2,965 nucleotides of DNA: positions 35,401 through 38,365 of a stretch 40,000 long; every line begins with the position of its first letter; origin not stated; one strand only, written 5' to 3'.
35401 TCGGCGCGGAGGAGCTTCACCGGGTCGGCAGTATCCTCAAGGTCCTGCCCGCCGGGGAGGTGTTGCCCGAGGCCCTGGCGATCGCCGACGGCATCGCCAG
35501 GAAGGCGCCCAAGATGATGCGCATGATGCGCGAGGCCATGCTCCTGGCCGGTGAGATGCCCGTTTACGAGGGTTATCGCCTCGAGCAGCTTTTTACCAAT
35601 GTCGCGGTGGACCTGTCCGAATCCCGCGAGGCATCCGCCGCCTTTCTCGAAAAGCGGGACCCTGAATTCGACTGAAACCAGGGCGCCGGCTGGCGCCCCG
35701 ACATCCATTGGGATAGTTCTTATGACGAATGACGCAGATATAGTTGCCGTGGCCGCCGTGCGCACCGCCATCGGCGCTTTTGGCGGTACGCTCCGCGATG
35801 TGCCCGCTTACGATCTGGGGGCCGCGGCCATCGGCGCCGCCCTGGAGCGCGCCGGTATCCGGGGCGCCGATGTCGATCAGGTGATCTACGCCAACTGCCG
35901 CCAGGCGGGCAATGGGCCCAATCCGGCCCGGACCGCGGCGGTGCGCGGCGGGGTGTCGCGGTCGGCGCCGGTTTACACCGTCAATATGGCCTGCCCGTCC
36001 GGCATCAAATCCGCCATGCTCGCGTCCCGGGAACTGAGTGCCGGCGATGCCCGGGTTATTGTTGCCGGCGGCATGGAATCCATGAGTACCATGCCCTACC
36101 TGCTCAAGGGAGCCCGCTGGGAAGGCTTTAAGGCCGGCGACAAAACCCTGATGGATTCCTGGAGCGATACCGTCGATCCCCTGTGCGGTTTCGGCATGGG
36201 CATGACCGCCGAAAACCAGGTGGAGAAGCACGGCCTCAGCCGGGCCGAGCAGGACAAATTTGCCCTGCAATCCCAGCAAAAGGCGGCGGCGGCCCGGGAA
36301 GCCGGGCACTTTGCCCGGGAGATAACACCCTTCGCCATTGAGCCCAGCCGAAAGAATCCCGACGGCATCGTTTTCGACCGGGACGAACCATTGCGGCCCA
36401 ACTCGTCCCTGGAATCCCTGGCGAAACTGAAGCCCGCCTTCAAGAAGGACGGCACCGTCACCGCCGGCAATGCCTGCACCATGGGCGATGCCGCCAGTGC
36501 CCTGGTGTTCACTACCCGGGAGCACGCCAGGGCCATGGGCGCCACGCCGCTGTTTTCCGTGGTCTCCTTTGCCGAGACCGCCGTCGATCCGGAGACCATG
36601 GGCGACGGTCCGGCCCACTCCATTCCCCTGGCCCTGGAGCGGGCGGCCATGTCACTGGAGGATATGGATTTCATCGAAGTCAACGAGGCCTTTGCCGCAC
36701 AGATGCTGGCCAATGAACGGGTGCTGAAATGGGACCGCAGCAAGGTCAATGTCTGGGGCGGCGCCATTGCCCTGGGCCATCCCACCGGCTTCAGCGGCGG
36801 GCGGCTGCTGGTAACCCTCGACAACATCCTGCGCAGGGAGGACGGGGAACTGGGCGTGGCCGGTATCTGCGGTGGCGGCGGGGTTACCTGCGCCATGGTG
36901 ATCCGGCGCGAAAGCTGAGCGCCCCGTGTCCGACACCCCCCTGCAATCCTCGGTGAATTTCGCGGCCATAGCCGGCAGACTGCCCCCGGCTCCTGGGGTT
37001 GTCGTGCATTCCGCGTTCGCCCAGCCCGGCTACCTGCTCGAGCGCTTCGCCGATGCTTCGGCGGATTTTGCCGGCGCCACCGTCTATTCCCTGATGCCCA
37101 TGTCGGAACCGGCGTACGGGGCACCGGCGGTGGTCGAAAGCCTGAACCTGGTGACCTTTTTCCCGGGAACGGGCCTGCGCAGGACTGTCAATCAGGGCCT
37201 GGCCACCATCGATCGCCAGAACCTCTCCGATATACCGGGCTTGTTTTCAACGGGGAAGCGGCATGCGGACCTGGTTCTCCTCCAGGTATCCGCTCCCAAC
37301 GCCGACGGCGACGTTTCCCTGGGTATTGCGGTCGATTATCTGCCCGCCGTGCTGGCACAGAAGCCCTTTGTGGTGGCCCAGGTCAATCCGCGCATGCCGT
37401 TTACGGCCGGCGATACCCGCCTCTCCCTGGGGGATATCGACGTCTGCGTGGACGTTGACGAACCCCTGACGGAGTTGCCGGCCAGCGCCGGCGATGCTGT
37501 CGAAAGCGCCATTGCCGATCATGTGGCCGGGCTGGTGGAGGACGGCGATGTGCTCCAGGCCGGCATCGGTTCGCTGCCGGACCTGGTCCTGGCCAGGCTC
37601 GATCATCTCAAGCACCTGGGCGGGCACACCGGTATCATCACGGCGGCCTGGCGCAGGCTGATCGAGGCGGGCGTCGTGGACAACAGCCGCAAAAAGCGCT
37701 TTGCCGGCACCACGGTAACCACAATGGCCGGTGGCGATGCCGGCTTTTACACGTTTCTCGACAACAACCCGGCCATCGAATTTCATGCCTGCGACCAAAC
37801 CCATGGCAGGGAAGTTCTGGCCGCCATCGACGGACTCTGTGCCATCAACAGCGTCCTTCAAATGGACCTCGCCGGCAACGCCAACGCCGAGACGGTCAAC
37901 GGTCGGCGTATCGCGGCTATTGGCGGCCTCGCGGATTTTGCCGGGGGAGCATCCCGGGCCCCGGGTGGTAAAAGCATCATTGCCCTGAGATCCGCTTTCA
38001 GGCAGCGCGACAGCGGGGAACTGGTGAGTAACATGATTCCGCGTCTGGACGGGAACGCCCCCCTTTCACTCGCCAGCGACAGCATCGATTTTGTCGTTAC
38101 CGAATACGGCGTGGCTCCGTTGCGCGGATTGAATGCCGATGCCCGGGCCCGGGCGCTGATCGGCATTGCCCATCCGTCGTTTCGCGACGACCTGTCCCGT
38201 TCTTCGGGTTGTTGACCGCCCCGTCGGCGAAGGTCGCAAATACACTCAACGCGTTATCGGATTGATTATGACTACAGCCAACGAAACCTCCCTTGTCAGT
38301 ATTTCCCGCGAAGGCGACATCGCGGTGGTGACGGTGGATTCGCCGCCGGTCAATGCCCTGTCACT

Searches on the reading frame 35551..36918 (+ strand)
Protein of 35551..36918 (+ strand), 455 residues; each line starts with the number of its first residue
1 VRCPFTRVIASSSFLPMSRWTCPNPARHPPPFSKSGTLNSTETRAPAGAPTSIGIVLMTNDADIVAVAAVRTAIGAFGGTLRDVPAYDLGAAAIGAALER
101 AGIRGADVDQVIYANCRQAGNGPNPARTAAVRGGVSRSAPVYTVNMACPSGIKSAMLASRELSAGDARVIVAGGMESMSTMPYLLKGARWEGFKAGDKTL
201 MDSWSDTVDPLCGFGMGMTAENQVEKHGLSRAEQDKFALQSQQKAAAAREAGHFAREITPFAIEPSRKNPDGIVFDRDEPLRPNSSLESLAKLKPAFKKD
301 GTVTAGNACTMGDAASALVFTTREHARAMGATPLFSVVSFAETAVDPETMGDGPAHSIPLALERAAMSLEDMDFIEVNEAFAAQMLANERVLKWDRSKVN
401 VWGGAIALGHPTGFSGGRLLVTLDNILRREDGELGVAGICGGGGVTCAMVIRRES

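Call 84: search_protein_families(library=pfam, proteins=[window:35551-36918:+], max_evalue=0.00001)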
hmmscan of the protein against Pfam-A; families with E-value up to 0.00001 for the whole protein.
window:35551-36918:+ (455 aa): 2 families
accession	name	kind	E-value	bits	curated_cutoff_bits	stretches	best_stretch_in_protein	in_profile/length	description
PF00108.29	Thiolase_N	-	4.1e-78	262.8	26.4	1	64-323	1-259/260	Thiolase, N-terminal domain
PF02803.24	Thiolase_C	-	2.7e-44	150.2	27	1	332-452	2-122/123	Thiolase, C-terminal domain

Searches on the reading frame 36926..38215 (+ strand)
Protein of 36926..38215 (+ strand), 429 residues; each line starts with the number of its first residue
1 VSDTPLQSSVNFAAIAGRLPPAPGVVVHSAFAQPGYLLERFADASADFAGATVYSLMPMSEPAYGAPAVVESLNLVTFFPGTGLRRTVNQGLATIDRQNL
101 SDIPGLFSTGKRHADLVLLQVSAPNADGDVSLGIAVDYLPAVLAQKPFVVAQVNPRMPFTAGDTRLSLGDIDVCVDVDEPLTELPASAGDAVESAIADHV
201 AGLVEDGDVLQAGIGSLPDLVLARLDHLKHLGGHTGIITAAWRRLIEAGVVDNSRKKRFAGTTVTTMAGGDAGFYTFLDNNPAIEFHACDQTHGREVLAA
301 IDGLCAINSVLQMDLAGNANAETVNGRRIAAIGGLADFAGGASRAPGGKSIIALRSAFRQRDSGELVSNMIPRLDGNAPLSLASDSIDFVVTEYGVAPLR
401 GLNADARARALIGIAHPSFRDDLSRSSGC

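Call 84: search_protein_families(library=pfam, proteins=[window:36926-38215:+], max_evalue=0.00001)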
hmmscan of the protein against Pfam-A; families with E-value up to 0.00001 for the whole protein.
window:36926-38215:+ (429 aa): 2 families
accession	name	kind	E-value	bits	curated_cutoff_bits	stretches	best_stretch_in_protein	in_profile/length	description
PF13336.12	AcetylCoA_hyd_C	-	1.8e-42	145.3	23.7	1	270-425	1-152/154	Acetyl-CoA hydrolase/transferase C-terminal domain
PF02550.21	AcetylCoA_hydro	-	7.4e-08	33.1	24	1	76-166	87-178/198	Acetyl-CoA hydrolase/transferase N-terminal domain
